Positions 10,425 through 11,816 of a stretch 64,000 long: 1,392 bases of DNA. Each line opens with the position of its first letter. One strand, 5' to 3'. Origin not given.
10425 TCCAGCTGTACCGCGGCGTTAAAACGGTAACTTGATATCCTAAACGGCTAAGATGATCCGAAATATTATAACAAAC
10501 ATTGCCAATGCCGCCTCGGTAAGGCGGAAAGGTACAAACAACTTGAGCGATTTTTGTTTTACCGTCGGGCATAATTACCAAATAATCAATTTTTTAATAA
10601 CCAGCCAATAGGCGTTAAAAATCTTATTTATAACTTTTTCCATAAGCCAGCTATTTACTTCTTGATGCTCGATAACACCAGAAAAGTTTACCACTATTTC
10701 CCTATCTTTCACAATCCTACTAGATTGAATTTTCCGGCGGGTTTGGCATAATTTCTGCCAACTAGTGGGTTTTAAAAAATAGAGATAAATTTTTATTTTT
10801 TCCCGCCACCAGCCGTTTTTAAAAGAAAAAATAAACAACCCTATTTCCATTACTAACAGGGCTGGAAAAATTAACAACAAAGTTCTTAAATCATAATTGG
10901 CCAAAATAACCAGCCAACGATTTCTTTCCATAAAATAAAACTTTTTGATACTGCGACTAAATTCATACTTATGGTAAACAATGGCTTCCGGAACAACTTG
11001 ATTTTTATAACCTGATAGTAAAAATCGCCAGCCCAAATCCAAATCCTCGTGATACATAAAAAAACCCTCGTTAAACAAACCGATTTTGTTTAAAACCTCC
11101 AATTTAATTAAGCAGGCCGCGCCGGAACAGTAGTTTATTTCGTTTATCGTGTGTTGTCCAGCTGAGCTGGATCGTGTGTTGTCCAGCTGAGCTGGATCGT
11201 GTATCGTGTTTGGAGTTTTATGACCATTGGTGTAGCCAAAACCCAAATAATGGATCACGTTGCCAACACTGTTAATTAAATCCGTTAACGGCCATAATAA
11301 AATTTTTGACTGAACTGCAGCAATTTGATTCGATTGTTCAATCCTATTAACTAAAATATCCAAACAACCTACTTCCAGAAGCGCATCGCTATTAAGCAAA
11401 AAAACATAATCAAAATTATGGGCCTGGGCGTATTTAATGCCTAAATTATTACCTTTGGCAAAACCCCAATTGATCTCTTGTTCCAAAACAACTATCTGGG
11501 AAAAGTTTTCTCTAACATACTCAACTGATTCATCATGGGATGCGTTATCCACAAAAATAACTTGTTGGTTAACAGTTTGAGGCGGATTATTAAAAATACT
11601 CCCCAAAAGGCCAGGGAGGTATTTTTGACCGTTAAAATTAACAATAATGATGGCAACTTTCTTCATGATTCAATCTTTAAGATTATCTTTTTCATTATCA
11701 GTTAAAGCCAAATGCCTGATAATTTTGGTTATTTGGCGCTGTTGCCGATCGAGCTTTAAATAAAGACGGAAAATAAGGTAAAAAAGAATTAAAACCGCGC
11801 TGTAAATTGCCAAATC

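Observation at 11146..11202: Perfect 25-bp tandem duplication inside a GT2 glycosyltransferase gene: possible on/off switch or assembly artefact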

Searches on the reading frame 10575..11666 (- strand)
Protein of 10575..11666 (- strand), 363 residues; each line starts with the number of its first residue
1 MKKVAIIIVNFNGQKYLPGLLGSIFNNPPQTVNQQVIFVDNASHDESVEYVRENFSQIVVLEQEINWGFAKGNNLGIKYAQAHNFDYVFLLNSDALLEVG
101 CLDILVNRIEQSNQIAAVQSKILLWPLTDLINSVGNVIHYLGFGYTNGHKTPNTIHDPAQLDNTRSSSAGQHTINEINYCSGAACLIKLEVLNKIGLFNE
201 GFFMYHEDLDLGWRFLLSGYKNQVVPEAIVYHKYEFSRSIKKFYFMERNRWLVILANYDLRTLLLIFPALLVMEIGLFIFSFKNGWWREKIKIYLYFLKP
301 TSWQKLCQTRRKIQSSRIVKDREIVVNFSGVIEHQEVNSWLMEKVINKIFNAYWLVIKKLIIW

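Call 6: search_protein_families(library=pfam, proteins=[window:10575-11666:-], max_evalue=0.01)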
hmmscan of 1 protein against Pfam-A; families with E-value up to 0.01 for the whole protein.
window:10575-11666:- (363 aa): 3 families
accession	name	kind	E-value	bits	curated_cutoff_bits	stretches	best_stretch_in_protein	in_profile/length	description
PF00535.33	Glycos_transf_2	-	9.4e-17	61.9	23.3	1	6-118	2-113/168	Glycosyl transferase family 2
PF13641.12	Glyco_tranf_2_3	-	3.1e-14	54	27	1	4-251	3-227/230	Glycosyltransferase like family 2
PF13632.12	Glyco_trans_2_3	-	2.1e-07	31.4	27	1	87-274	1-162/198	Glycosyl transferase family group 2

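Call 8: find_homologous_proteins(query=window:10575-11666:-)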
Query window:10575-11666:- (363 aa): 1952 proteins with E <= 0.001 among 3567 candidates; the best 120 are listed.
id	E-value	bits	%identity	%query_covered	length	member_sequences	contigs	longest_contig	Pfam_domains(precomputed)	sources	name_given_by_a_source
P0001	2.5e-243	824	100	100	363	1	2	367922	PF13632.13,PF13641.13,PF00535.33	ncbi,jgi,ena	ncbi:MAG: glycosyltransferase family 2 protein [Patescibacteria group bacterium]|jgi:hypothetical pr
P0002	5.9e-150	517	66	100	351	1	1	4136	PF13632.13,PF13641.13,PF00535.33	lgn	-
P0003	3.7e-145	501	63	100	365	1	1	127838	PF13632.13,PF13506.14,PF13641.13,PF00535.33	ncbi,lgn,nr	ncbi:MAG: glycosyltransferase family 2 protein [Candidatus Komeilibacteria bacterium]|nr:glycosyltra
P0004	6.2e-143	494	63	100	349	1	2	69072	PF13632.13,PF13506.14,PF13641.13,PF00535.33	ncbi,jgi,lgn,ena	-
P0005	2.5e-141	489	61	100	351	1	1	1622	PF13632.13,PF13641.13,PF00535.33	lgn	-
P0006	2.2e-140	486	60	100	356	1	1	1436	PF13641.13,PF00535.33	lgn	-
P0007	6.9e-140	484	58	100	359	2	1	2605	PF13632.13,PF10111.15,PF13641.13,PF00535.33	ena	-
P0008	4.4e-139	481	61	100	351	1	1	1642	PF13632.13,PF10111.15,PF13641.13,PF00535.33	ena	-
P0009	2.9e-138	479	60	99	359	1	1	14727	PF13632.13,PF13641.13,PF00535.33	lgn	-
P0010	2.5e-136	472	61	100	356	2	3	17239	PF13641.13,PF00535.33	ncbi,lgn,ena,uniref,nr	ncbi:MAG: hypothetical protein A2927_00155 [Candidatus Komeilibacteria bacterium RIFCSPLOWO2_01_FULL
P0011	8.0e-136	471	59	100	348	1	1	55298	PF13632.13,PF13641.13,PF00535.33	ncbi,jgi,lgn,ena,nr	ncbi:glycosyltransferase family 2 protein [Patescibacteria group bacterium]|nr:glycosyltransferase f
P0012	9.0e-136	471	60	100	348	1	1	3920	PF13632.13,PF13641.13,PF00535.33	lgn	-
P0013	1.4e-135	470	60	100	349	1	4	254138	PF13632.13,PF13641.13,PF00535.33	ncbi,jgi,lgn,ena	-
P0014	2.6e-134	466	61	100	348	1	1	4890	PF13632.13,PF13641.13,PF00535.33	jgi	-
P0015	4.3e-133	462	61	100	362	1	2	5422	PF13632.13,PF13506.14,PF13641.13,PF00535.33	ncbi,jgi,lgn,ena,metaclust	metaclust:\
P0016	5.9e-133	461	59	100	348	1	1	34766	PF13632.13,PF13506.14,PF13641.13,PF00535.33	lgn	-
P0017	2.5e-132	459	58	100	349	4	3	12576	PF13641.13,PF00535.33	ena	-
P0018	7.4e-132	458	56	100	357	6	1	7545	PF13632.13,PF13641.13,PF00535.33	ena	-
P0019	9.7e-130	451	57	100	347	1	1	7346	PF13632.13,PF10111.15,PF13641.13,PF00535.33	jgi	jgi:GT2 family glycosyltransferase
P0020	1.3e-128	447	57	100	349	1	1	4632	PF13632.13,PF13506.14,PF13641.13,PF00535.33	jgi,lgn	jgi:hypothetical protein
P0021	2.9e-128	446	59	100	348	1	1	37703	PF13632.13,PF10111.15,PF13641.13,PF00535.33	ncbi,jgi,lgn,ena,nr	ncbi:glycosyltransferase family 2 protein [Patescibacteria group bacterium]|nr:glycosyltransferase f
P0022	7.0e-128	445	57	100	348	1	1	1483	PF13632.13,PF10111.15,PF13641.13,PF00535.33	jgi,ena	-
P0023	1.0e-127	444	57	100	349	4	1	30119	PF13632.13,PF13641.13,PF00535.33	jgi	-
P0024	1.4e-127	444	58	100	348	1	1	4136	PF13632.13,PF13641.13,PF00535.33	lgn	-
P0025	5.2e-127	442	56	100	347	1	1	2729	PF13632.13,PF10111.15,PF13641.13,PF00535.33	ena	-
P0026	1.0e-126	441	56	100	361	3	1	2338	PF13632.13,PF13641.13,PF00535.33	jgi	-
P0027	1.7e-126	440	57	100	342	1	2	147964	PF13632.13,PF13506.14,PF13641.13,PF00535.33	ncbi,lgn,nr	ncbi:MAG: glycosyltransferase family 2 protein [Candidatus Komeilibacteria bacterium]|nr:glycosyltra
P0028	1.9e-125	437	58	100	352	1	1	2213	PF13632.13,PF13641.13,PF00535.33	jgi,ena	-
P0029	4.8e-125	435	57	100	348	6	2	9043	PF13632.13,PF13641.13,PF00535.33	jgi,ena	-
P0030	1.4e-122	427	55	100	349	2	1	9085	PF13632.13,PF13641.13,PF00535.33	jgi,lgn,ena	-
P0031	2.3e-121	423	55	100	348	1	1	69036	PF13632.13,PF10111.15,PF13506.14,PF13641.13,PF00535.33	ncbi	-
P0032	2.3e-121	423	53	100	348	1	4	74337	PF13632.13,PF13641.13,PF00535.33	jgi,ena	-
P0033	3.5e-121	423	56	100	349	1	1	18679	PF13632.13,PF13641.13,PF00535.33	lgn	-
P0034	2.8e-120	420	55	99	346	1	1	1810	PF13632.13,PF13506.14,PF13641.13,PF00535.33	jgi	jgi:GT2 family glycosyltransferase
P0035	1.6e-119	417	53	99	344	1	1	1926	PF13632.13,PF13641.13,PF00535.33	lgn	-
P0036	3.0e-117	410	55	100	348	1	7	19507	PF13506.14,PF13641.13,PF00535.33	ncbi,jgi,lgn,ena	-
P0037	5.1e-117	409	53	100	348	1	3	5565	PF13632.13,PF13641.13,PF00535.33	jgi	-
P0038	2.2e-116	407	53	100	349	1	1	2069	PF13632.13,PF13641.13,PF00535.33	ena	-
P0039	1.4e-115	404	53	100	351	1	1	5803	PF13632.13,PF13641.13,PF00535.33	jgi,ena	-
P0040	6.9e-115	402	53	100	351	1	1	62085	PF13632.13,PF10111.15,PF13641.13,PF00535.33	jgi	jgi:GT2 family glycosyltransferase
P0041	2.2e-114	400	52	100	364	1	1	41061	PF13641.13,PF00535.33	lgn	-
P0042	2.8e-113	397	53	100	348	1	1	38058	PF13641.13,PF00535.33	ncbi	-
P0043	2.0e-110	387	52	100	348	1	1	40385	PF13632.13,PF13506.14,PF13641.13,PF00535.33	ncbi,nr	ncbi:MAG: glycosyltransferase [Candidatus Buchananbacteria bacterium]|nr:glycosyltransferase [Candid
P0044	3.2e-110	386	53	100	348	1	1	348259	PF13632.13,PF13506.14,PF13641.13,PF00535.33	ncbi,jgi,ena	ncbi:MAG: glycosyltransferase family 2 protein [Patescibacteria group bacterium]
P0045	5.2e-110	386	51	100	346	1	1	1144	PF13632.13,PF13506.14,PF13641.13,PF00535.33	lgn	-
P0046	9.2e-109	382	50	100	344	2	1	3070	PF13632.13,PF13641.13,PF00535.33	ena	-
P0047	2.0e-108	381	51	100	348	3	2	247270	PF13632.13,PF13506.14,PF13641.13,PF00535.33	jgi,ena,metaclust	metaclust:\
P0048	2.1e-108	381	52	100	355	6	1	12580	PF13632.13,PF13641.13,PF00535.33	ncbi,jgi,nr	ncbi:MAG TPA: glycosyltransferase family 2 protein [Candidatus Uhrbacteria bacterium]|nr:glycosyltra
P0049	2.4e-108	380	51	100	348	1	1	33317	PF13632.13,PF13506.14,PF13641.13,PF00535.33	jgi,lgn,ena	-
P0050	2.6e-108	380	50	100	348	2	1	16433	PF13632.13,PF10111.15,PF13506.14,PF13641.13,PF00535.33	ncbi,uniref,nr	ncbi:MAG: hypothetical protein A2Y82_01765 [Candidatus Buchananbacteria bacterium RBG_13_36_9]|unire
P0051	5.7e-108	379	53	100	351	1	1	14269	PF13632.13,PF13506.14,PF13641.13,PF00535.33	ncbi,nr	ncbi:MAG: glycosyltransferase family 2 protein [Candidatus Parcubacteria bacterium]|nr:glycosyltrans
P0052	6.3e-108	379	52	100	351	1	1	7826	PF13632.13,PF13506.14,PF13641.13,PF00535.33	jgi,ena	-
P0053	9.1e-108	378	52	100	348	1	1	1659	PF13632.13,PF10111.15,PF13506.14,PF13641.13,PF00535.33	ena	-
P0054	2.5e-107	377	52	100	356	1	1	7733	PF13632.13,PF13506.14,PF13641.13,PF00535.33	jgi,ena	-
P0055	7.1e-107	375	51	100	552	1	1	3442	PF13632.13,PF13506.14,PF13641.13,PF16363.12,PF00535.33,PF01370.28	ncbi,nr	ncbi:MAG: NAD-dependent epimerase/dehydratase family protein, partial [Candidatus Parcubacteria bact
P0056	8.5e-107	375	50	100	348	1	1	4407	PF13632.13,PF13506.14,PF13641.13,PF00535.33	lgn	-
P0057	2.1e-106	374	51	100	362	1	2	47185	PF13632.13,PF13506.14,PF13641.13,PF00535.33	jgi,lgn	jgi:hypothetical protein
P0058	2.7e-106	374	51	100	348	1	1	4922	PF13632.13,PF13506.14,PF13641.13,PF00535.33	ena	-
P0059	6.2e-106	372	51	99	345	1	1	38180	PF13632.13,PF13506.14,PF13641.13,PF00535.33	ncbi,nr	ncbi:MAG: glycosyltransferase family 2 protein [Candidatus Parcubacteria bacterium]|nr:glycosyltrans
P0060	6.6e-106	372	50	100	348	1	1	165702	PF13632.13,PF13641.13,PF00535.33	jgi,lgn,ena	-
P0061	1.4e-105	371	50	100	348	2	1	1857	PF13632.13,PF13506.14,PF13641.13,PF00535.33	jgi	jgi:GT2 family glycosyltransferase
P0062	1.4e-105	371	49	100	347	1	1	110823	PF13632.13,PF13506.14,PF13641.13,PF00535.33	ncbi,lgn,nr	ncbi:MAG: glycosyltransferase family 2 protein [Patescibacteria group bacterium]|nr:glycosyltransfer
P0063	1.5e-105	371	49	100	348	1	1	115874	PF13632.13,PF13506.14,PF13641.13,PF00535.33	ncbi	ncbi:glycosyltransferase family 2 protein [Patescibacteria group bacterium]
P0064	2.3e-105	371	50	100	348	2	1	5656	PF13632.13,PF13506.14,PF13641.13,PF00535.33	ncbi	-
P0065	2.3e-105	370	50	100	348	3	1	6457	PF13632.13,PF10111.15,PF13506.14,PF13641.13,PF00535.33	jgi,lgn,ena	-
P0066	2.7e-105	370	51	100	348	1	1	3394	PF13632.13,PF10111.15,PF13641.13,PF00535.33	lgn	-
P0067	5.4e-105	369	50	100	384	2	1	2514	PF13632.13,PF10111.15,PF13641.13,PF00535.33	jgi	-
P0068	6.9e-105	369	48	100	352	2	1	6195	PF13632.13,PF10111.15,PF13641.13,PF00535.33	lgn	-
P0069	7.2e-105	369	50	100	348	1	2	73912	PF13632.13,PF13506.14,PF13641.13,PF00535.33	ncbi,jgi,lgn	-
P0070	1.5e-104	368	49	100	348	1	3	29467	PF13632.13,PF13506.14,PF13641.13,PF00535.33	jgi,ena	-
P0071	7.9e-104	365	51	100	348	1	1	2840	PF13632.13,PF13641.13,PF00535.33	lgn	-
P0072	1.7e-103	364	47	100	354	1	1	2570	PF13632.13,PF13506.14,PF13641.13,PF00535.33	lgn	-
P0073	2.4e-103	364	48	99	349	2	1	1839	PF13632.13,PF10111.15,PF13641.13,PF00535.33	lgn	-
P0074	3.9e-103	363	49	100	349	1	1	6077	PF13632.13,PF10111.15,PF13641.13,PF00535.33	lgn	-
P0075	4.5e-103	363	49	100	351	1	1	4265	PF13632.13,PF13506.14,PF13641.13,PF00535.33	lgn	-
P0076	9.2e-103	362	48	100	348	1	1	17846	PF13632.13,PF13506.14,PF13641.13,PF00535.33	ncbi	-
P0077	2.0e-102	361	50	100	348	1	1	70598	PF13632.13,PF13641.13,PF00535.33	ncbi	-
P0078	9.7e-102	359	49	100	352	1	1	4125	PF13632.13,PF10111.15,PF13641.13,PF00535.33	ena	-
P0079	2.1e-101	357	46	99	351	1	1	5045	PF13632.13,PF13641.13,PF00535.33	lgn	-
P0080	3.4e-101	357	47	100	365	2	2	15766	PF13641.13,PF00535.33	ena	-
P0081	1.0e-100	355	49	100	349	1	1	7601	PF13632.13,PF13641.13,PF00535.33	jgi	jgi:GT2 family glycosyltransferase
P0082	1.1e-100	355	48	99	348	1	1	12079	PF13632.13,PF13641.13,PF00535.33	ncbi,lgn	-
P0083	1.4e-100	355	48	100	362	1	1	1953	PF13632.13,PF13506.14,PF13641.13,PF00535.33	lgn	-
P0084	1.6e-100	355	48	100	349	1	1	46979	PF13632.13,PF10111.15,PF13641.13,PF00535.33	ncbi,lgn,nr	ncbi:glycosyltransferase family 2 protein [Candidatus Falkowbacteria bacterium]|nr:glycosyltransfera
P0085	2.0e-100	354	49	100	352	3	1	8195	PF13632.13,PF10111.15,PF13641.13,PF00535.33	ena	-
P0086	3.4e-100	353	50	99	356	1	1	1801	PF13632.13,PF13641.13,PF00535.33,PF13704.14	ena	-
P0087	1.0e-99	352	58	80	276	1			PF13632.13,PF10111.15,PF13641.13,PF00535.33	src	-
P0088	2.2e-99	351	46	100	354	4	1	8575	PF13632.13,PF10111.15,PF13641.13,PF00535.33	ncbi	-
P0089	2.7e-99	351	48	100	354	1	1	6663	PF13632.13,PF13641.13,PF00535.33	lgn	-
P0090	2.7e-99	351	47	100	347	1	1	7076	PF13632.13,PF10111.15,PF13506.14,PF13641.13,PF00535.33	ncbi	-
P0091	1.3e-98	348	47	100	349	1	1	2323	PF13632.13,PF13641.13,PF00535.33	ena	-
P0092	1.4e-98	348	46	99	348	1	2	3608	PF13632.13,PF10111.15,PF13641.13,PF00535.33,PF13704.14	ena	-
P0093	2.0e-98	348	47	100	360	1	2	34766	PF13632.13,PF13506.14,PF13641.13,PF00535.33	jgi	-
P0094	3.7e-98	347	49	100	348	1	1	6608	PF13632.13,PF13641.13,PF00535.33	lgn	-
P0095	3.8e-98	347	45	100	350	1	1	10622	PF13632.13,PF13506.14,PF13641.13,PF00535.33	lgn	-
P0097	6.1e-98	346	47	100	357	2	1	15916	PF13632.13,PF10111.15,PF13506.14,PF13641.13,PF00535.33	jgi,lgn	jgi:GT2 family glycosyltransferase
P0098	8.9e-98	346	45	99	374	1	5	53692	PF13632.13,PF13641.13,PF00535.33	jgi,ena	-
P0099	9.0e-98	346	45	99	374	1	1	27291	PF13632.13,PF13641.13,PF00535.33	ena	-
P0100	1.2e-97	345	45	99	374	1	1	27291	PF13632.13,PF13641.13,PF00535.33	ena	-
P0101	1.4e-97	345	46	100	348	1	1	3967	PF13632.13,PF10111.15,PF13506.14,PF13641.13,PF00535.33,PF13704.14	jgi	jgi:GT2 family glycosyltransferase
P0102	1.5e-97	345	46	99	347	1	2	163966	PF13632.13,PF13641.13,PF00535.33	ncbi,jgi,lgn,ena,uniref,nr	ncbi:MAG: hypothetical protein COT81_00860 [Candidatus Buchananbacteria bacterium CG10_big_fil_rev_8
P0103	1.7e-97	345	47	100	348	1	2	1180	PF13632.13,PF10111.15,PF13506.14,PF13641.13,PF00535.33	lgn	-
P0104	2.4e-97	344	47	99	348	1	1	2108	PF13632.13,PF10111.15,PF13641.13,PF00535.33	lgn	-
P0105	2.9e-97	344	46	100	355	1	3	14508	PF13632.13,PF13506.14,PF13641.13,PF00535.33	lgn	-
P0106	4.1e-97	343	48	99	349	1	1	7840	PF13632.13,PF10111.15,PF13506.14,PF13641.13,PF00535.33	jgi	-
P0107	5.3e-97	343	44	100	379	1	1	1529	PF13632.13,PF13641.13,PF00535.33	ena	-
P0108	5.7e-97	343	44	99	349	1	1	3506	PF13632.13,PF10111.15,PF13641.13,PF00535.33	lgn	-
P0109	5.7e-97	343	47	99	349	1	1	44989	PF13632.13,PF10111.15,PF13506.14,PF13641.13,PF00535.33,PF13704.14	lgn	-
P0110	7.5e-97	342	48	100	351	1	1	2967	PF13632.13,PF13641.13,PF00535.33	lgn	-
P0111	8.1e-97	342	46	99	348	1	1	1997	PF13632.13,PF13641.13,PF00535.33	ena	-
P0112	8.6e-97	342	47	100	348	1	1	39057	PF13632.13,PF13641.13,PF00535.33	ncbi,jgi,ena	ncbi:MAG: glycosyltransferase family 2 protein [Candidatus Buchananbacteria bacterium]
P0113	8.9e-97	342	48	100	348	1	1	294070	PF13632.13,PF13506.14,PF13641.13,PF00535.33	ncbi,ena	-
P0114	1.3e-96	342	46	100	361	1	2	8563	PF13632.13,PF13641.13,PF00535.33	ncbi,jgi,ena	-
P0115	1.7e-96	341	46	100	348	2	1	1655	PF13632.13,PF13641.13,PF00535.33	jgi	-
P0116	2.1e-96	341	48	99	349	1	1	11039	PF13632.13,PF13641.13,PF00535.33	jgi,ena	-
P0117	2.4e-96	341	46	99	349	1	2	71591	PF13632.13,PF13641.13,PF00535.33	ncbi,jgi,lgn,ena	ncbi:MAG TPA: glycosyltransferase family 2 protein [Patescibacteria group bacterium]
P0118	2.9e-96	341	44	99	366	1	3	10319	PF13632.13,PF13641.13,PF00535.33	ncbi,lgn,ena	ncbi:MAG: glycosyltransferase family 2 protein [Patescibacteria group bacterium]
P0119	4.0e-96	340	47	100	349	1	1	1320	PF13632.13,PF10111.15,PF13641.13,PF00535.33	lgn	-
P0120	4.5e-96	340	47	100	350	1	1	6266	PF13632.13,PF10111.15,PF13641.13,PF00535.33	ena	-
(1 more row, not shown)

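Call 9: find_encoding_contigs(protein=window:10575-11666:-, flank=3000, max_places=10)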
Protein window:10575-11666:- (363 aa): 2 contigs read that carry it; 1 place shown.
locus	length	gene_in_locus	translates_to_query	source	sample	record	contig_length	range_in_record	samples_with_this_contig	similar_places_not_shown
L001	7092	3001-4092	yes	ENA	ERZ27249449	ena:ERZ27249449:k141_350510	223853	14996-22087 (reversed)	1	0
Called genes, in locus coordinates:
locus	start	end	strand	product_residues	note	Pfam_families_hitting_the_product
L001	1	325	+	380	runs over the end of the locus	PF13439:Glyco_transf_4, PF00534:Glycos_transf_1, PF13692:Glyco_trans_1_4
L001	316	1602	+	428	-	PF03446:NAD_binding_2 (weak), PF03721:UDPG_MGDP_dh_N, PF00984:UDPG_MGDP_dh, PF03720:UDPG_MGDP_dh_C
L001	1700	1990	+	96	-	-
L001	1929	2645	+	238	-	PF00535:Glycos_transf_2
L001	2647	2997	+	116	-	PF10066:DUF2304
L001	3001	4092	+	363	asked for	PF00535:Glycos_transf_2, PF13641:Glyco_tranf_2_3, PF13632:Glyco_trans_2_3 (weak)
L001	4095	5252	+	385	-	PF08323:Glyco_transf_5 (faint), PF13439:Glyco_transf_4, PF13477:Glyco_trans_4_2 (faint), PF13579:Glyco_trans_4_4, PF20706:GT4-conflict (weak), PF00534:Glycos_transf_1, PF13692:Glyco_trans_1_4, PF13524:Glyco_trans_1_2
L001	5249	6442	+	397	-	PF13439:Glyco_transf_4, PF13579:Glyco_trans_4_4, PF20706:GT4-conflict (weak), PF00534:Glycos_transf_1, PF13692:Glyco_trans_1_4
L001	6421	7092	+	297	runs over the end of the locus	PF01209:Ubie_methyltran, PF13489:Methyltransf_23, PF13847:Methyltransf_31, PF08241:Methyltransf_11, PF08242:Methyltransf_12, PF13649:Methyltransf_25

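Call 35: fold_search(model_id=the predicted structure, library=pdb)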
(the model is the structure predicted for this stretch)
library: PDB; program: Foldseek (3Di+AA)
matches with E <= 10: 1601; with E <= 0.001: 544
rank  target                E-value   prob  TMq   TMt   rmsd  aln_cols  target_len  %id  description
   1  6s22_A                9.9e-16  1.00  0.62  0.44   5.3       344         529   18  Crystal structure of the TgGalNAc-T3 in complex with UDP, manganese and FGF23c (released 2019-12-25)
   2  6nqt_E                1.1e-15  1.00  0.62  0.47   7.1       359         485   14  GalNac-T2 soaked with UDP-sugar (released 2020-01-29)
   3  6s24_A                2.1e-15  1.00  0.63  0.44   5.4       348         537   18  Crystal structure of the TgGalNAc-T3 in complex with UDP, manganese and the peptide 3 (released 2019-12-25)
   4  4d0z_F                2.9e-15  1.00  0.61  0.46   6.9       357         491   13  GalNAc-T2 crystal soaked with UDP-5SGalNAc, mEA2 and manganese (Higher resolution dataset) (released 2014-05-28)
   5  6nqt_F                3.2e-15  1.00  0.57  0.44   4.5       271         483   14  GalNac-T2 soaked with UDP-sugar (released 2020-01-29)
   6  2ffu_A                3.2e-15  1.00  0.63  0.48   6.3       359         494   13  Crystal Structure of Human ppGalNAcT-2 complexed with UDP and EA2 (released 2006-01-31)
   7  6nqt_A                3.2e-15  1.00  0.62  0.47   7.1       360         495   14  GalNac-T2 soaked with UDP-sugar (released 2020-01-29)
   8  5ndf_E                7.4e-15  1.00  0.62  0.47   6.9       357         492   13  Small-molecule inhibition of ppGalNAc-Ts selectively reduces mucin-type O-glycosylation (released 2017-11-01)
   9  4d0t_A                9.9e-15  1.00  0.56  0.42   4.9       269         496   14  GalNAc-T2 crystal soaked with UDP-GalNAc, EA2 peptide and manganese (released 2014-05-28)
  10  6e4r_A                9.9e-15  1.00  0.56  0.41   4.4       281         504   18  Crystal Structure of the Drosophila Melanogaster Polypeptide N-Acetylgalactosaminyl Transferase PGANT9B (released 2018-09-12)
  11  6nqt_C                1.1e-14  1.00  0.62  0.47   6.7       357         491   13  GalNac-T2 soaked with UDP-sugar (released 2020-01-29)
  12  6e7i_A                1.3e-14  1.00  0.62  0.46   7.0       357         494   13  Human ppGalNAcT2 I253A/L310A Mutant with EA2 and UDP (released 2020-01-29)
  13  6e4q_D                1.9e-14  1.00  0.62  0.46   5.3       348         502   14  Crystal Structure of the Drosophila Melanogaster Polypeptide N-Acetylgalactosaminyl Transferase PGANT9A in Complex wit (released 2018-09-12)
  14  4d0t_B                2.1e-14  1.00  0.57  0.42   4.9       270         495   14  GalNAc-T2 crystal soaked with UDP-GalNAc, EA2 peptide and manganese (released 2014-05-28)
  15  8ujf_A                2.3e-14  1.00  0.62  0.45   5.8       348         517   16  X-ray crystal structure of Toxoplasma gondii GalNAc-T3 in complex with UDP-GalNAc, Mn2+, and Muc5AC-3,13 (released 2024-05-15)
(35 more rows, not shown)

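Call 43: find_encoding_contigs(protein=P0018, flank=300, max_places=1)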
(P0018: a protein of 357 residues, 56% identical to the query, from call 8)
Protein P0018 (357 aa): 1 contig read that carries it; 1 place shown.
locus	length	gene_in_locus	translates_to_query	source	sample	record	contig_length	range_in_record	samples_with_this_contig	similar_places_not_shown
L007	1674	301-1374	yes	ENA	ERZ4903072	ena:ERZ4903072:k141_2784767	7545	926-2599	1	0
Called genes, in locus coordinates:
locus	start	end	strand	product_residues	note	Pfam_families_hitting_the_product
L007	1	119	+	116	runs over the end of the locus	PF10066:DUF2304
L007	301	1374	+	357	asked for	PF00535:Glycos_transf_2, PF13641:Glyco_tranf_2_3, PF13632:Glyco_trans_2_3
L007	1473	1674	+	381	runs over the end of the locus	PF13439:Glyco_transf_4, PF20706:GT4-conflict, PF00534:Glycos_transf_1, PF13692:Glyco_trans_1_4, PF13524:Glyco_trans_1_2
